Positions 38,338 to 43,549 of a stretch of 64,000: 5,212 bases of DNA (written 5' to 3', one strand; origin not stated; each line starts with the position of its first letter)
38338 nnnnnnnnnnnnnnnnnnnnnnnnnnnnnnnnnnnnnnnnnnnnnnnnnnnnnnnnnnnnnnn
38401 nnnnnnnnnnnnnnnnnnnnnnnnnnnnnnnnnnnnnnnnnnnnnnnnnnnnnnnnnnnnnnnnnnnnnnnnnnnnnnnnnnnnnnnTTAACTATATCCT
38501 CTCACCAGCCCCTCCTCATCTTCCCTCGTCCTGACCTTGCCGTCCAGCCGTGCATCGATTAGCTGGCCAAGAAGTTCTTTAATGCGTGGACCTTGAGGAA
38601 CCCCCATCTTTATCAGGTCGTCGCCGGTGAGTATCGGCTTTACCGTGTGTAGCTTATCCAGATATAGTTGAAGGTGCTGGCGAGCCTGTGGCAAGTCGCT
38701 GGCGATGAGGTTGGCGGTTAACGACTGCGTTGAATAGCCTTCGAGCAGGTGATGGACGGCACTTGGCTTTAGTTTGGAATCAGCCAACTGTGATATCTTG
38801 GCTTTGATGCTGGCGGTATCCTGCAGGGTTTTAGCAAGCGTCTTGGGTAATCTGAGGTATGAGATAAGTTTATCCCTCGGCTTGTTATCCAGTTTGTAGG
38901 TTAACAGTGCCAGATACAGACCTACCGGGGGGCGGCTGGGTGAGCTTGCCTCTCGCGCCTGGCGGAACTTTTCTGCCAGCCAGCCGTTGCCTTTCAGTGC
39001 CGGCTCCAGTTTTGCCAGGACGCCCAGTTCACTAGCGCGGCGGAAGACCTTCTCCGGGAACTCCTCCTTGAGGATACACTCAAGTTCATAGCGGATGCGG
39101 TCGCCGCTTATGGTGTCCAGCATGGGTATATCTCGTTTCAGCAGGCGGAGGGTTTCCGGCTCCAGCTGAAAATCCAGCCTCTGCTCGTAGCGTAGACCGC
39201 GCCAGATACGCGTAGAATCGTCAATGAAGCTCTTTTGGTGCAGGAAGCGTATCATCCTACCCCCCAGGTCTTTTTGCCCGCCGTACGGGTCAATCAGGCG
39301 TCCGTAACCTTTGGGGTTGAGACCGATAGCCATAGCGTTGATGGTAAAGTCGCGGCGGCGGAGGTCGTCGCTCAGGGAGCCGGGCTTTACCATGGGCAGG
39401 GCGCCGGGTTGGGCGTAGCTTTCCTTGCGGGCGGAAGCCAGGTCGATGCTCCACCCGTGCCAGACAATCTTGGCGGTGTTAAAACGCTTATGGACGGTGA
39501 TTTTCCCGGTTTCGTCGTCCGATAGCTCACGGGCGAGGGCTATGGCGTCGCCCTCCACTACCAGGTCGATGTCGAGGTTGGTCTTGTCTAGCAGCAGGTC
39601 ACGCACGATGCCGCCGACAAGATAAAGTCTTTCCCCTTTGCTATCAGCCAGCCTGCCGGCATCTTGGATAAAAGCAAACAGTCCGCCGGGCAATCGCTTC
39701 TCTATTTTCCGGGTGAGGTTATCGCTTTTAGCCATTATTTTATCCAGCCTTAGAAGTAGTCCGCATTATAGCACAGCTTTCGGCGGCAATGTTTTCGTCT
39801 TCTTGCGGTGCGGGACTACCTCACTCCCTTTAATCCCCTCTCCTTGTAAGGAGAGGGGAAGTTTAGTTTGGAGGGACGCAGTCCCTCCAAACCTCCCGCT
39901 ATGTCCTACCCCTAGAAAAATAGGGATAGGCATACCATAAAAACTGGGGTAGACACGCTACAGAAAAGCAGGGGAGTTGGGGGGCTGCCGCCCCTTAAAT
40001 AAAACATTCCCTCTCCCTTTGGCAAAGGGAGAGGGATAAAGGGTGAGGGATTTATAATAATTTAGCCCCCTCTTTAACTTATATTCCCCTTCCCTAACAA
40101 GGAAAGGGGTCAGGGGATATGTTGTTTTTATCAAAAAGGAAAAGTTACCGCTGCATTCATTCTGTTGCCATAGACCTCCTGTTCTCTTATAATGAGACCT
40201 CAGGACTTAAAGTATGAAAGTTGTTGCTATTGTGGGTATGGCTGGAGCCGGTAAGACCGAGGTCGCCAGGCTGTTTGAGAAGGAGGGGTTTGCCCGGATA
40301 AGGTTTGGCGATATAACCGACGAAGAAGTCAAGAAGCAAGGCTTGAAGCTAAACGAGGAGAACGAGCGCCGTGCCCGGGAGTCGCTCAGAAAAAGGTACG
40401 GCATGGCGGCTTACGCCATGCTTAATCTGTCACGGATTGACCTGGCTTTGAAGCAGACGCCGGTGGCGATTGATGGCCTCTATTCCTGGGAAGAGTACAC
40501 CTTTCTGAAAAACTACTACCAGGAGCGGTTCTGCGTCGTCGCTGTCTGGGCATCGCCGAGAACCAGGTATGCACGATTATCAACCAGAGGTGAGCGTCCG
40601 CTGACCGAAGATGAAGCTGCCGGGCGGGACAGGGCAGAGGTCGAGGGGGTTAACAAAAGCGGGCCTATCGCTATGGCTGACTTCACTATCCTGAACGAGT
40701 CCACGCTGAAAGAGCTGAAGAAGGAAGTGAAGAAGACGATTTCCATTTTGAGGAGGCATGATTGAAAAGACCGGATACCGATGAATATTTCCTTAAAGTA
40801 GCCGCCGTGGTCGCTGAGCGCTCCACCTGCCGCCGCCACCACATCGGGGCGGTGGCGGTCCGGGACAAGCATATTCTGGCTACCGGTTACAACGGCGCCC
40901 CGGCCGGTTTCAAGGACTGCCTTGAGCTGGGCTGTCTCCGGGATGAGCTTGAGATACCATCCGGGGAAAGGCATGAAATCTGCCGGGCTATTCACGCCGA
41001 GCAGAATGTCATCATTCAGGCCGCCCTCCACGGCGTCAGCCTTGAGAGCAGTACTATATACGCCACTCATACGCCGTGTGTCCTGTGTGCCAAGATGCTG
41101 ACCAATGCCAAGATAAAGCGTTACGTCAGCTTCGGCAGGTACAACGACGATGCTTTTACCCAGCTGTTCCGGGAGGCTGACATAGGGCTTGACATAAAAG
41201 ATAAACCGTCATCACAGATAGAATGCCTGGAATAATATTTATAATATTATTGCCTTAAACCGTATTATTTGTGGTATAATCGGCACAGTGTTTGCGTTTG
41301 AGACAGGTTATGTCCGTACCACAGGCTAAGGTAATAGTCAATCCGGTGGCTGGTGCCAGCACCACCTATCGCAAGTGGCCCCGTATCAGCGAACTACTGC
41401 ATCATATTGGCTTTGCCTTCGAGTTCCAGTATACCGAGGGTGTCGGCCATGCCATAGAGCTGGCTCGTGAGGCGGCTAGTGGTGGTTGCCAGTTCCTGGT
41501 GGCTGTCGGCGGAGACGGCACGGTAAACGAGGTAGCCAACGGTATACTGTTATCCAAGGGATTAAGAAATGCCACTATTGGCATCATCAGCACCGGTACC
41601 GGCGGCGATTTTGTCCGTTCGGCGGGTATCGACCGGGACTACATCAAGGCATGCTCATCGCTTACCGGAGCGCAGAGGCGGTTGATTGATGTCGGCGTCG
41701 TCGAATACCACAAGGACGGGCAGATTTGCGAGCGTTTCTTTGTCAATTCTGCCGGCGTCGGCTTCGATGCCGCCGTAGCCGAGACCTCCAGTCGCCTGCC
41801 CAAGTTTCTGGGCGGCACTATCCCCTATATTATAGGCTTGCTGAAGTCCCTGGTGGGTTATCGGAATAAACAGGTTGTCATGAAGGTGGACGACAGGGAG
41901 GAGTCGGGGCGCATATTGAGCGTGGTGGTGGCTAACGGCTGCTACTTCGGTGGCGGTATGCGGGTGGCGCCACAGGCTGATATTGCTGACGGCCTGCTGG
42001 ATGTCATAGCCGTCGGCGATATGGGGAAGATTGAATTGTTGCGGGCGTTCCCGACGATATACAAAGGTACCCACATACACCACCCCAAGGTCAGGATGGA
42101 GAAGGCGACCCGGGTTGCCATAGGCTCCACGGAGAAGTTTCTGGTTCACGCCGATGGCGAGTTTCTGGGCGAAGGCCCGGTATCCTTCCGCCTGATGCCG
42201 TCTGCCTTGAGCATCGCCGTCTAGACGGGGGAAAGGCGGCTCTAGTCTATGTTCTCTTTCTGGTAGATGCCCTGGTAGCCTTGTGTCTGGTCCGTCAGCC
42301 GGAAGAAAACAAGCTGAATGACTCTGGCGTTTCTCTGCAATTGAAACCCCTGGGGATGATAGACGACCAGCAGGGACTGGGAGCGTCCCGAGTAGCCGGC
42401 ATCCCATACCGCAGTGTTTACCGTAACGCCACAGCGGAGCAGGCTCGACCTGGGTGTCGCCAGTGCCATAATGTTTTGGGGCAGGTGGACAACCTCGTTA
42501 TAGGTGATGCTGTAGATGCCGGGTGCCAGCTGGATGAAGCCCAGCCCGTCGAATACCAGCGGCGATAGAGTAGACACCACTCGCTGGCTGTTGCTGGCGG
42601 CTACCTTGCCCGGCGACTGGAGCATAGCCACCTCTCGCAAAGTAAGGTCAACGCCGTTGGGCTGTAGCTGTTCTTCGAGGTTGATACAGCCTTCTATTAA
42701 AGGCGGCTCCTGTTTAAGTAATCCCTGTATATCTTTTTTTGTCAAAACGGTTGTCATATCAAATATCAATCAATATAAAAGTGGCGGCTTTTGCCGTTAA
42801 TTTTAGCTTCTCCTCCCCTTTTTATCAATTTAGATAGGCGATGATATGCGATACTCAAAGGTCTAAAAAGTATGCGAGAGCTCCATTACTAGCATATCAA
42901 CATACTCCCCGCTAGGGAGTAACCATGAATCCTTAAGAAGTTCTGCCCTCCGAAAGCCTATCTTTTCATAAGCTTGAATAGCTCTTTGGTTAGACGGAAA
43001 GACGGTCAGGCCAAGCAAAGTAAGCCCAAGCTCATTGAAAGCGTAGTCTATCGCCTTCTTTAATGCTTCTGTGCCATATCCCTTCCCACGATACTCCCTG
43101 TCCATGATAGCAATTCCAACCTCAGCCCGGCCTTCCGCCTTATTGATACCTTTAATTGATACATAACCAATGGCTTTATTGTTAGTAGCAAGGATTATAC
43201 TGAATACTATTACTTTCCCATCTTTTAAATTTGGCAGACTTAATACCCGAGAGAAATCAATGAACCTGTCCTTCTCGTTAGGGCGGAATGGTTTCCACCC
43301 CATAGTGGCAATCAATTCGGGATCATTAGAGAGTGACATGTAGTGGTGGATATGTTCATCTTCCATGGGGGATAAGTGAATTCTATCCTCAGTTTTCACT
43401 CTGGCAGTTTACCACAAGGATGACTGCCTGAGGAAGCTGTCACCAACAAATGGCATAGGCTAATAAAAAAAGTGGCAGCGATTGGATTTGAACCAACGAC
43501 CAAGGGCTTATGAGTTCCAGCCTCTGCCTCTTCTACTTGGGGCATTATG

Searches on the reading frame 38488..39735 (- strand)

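Call 59: search_protein_families(library=pfam, proteins=[window:38488-39735:-], max_evalue=0.001)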
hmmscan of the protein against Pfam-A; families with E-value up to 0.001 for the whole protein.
window:38488-39735:- (415 aa): 2 families
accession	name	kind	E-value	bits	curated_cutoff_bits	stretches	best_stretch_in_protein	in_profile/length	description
PF01743.26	PolyA_pol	-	1.4e-27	96.9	23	1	37-163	1-126/126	Poly A polymerase head domain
PF12627.12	PolyA_pol_RNAbd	-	2.1e-09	37.4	22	1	188-247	1-60/64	Probable RNA and SrmB- binding site of polymerase A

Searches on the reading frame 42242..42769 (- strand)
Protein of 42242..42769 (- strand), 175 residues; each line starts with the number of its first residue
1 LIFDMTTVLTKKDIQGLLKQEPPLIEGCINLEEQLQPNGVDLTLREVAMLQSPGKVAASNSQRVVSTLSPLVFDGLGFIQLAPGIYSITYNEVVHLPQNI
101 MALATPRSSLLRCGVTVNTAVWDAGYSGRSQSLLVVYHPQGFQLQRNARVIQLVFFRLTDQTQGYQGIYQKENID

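Call 59: search_protein_families(library=pfam, proteins=[window:42242-42769:-], max_evalue=0.001)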
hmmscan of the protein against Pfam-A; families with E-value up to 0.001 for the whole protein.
window:42242-42769:- (175 aa): 3 families
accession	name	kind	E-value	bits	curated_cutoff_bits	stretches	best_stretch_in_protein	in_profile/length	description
PF22769.1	DCD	-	4e-22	79.4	27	1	8-157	1-152/153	dCTP deaminase-like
PF00692.24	dUTPase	-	8.5e-08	32.5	22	1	91-169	37-116/129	dUTPase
PF06559.16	DCD_N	-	7.7e-05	23.1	21.4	1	7-117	3-115/164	2'-deoxycytidine 5'-triphosphate deaminase (DCD) N-terminal domain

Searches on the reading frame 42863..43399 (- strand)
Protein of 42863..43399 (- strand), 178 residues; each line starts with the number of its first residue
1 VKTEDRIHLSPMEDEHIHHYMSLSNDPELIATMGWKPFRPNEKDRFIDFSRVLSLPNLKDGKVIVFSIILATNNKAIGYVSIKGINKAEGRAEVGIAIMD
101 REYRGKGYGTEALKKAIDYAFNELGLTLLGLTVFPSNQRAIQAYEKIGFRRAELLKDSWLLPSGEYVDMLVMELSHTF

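Call 59: search_protein_families(library=pfam, proteins=[window:42863-43399:-], max_evalue=0.001)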
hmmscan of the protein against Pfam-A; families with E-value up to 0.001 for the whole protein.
window:42863-43399:- (178 aa): 7 families
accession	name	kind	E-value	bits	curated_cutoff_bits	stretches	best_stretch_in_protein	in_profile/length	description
PF13302.13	Acetyltransf_3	-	3.5e-24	86.5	25.4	1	6-150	1-138/138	Acetyltransferase (GNAT) domain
PF00583.31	Acetyltransf_1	-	2.6e-19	70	20.7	1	67-149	35-116/116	Acetyltransferase (GNAT) family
PF13508.13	Acetyltransf_7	-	1.8e-09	38.2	27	1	69-150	7-83/84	Acetyltransferase (GNAT) domain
PF13420.13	Acetyltransf_4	-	4.5e-08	33.7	24.3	1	49-170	37-154/155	Acetyltransferase (GNAT) domain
PF13673.13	Acetyltransf_10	-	1.3e-06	28.8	23.6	1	68-152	34-110/128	Acetyltransferase (GNAT) domain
PF08445.16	FR47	-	1.6e-05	25.2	22.1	1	93-152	23-80/86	FR47-like protein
PF13523.12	Acetyltransf_8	-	6.4e-05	23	27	1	93-153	81-141/145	Acetyltransferase (GNAT) domain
